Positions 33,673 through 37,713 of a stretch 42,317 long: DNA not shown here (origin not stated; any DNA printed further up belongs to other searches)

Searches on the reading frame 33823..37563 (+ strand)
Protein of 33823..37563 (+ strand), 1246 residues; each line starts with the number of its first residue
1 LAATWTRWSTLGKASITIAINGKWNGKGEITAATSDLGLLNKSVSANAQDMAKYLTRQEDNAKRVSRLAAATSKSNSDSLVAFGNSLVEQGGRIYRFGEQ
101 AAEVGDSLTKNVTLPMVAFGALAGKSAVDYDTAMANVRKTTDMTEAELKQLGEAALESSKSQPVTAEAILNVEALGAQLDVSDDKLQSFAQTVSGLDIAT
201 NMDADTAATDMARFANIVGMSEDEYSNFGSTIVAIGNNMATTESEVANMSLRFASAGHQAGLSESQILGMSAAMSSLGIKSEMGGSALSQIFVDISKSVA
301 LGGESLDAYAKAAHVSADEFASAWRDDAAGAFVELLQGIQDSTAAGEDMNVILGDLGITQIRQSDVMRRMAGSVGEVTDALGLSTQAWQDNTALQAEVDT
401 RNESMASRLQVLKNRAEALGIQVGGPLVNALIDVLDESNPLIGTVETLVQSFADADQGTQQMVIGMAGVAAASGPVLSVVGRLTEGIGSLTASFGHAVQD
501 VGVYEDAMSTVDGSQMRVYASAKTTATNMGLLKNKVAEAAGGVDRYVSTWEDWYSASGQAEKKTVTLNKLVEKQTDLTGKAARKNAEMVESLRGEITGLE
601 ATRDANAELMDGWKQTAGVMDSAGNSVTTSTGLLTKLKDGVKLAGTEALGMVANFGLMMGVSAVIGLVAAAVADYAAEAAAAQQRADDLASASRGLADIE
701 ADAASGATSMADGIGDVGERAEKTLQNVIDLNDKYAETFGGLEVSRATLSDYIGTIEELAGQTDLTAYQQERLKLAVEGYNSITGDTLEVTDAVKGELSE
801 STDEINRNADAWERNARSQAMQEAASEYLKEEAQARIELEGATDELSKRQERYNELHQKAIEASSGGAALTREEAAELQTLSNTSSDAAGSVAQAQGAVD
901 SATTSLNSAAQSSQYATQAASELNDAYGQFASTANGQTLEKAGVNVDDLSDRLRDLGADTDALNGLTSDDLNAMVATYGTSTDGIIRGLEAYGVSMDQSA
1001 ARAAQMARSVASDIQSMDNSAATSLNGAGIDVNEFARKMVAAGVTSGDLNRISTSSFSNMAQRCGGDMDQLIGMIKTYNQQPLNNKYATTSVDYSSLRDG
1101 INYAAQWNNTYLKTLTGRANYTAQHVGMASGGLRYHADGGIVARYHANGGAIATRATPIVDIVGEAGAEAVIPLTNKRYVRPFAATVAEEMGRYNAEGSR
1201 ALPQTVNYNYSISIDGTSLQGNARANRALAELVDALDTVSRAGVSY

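Call 13: search_protein_families(library=phrogs, proteins=[window:33823-37563:+], max_evalue=0.001)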
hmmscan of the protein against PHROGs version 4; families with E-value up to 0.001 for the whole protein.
window:33823-37563:+ (1246 aa): 14 families
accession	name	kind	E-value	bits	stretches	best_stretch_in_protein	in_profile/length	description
phrog_13339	-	tail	7.1e-81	273.2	1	53-542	19-489/2156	tail length tape measure protein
phrog_17321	-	unknown function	5.8e-73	247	2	86-300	49-270/1484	-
phrog_1293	-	tail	1.3e-61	209.8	1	45-928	101-944/1424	tail length tape measure protein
phrog_17594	-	tail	2.6e-48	165.5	1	125-446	176-499/1582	tail length tape measure protein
phrog_1272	-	tail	3.4e-44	152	1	48-503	153-623/1606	tail length tape measure protein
phrog_28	-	tail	3.7e-42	146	1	57-682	189-670/1228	tail length tape measure protein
phrog_23108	-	tail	1.2e-34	120.2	1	125-581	447-893/1552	tail length tape measure protein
phrog_1533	-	tail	5.3e-34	118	1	48-890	174-847/1688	tail length tape measure protein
phrog_4704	-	tail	3.7e-23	83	1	43-494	128-573/625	tail length tape measure protein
phrog_167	-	tail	1.9e-22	79.9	1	42-680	187-716/1555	tail length tape measure protein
phrog_14441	-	tail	4.4e-22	80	1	113-282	64-233/241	tail length tape measure protein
phrog_5218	-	unknown function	5e-21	75.6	1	47-596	157-709/1599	-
phrog_991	-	tail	6.2e-21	74.8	1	59-563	233-697/1966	tail length tape measure protein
phrog_35707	-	tail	1.2e-11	45.1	1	43-452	15-407/755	tail length tape measure protein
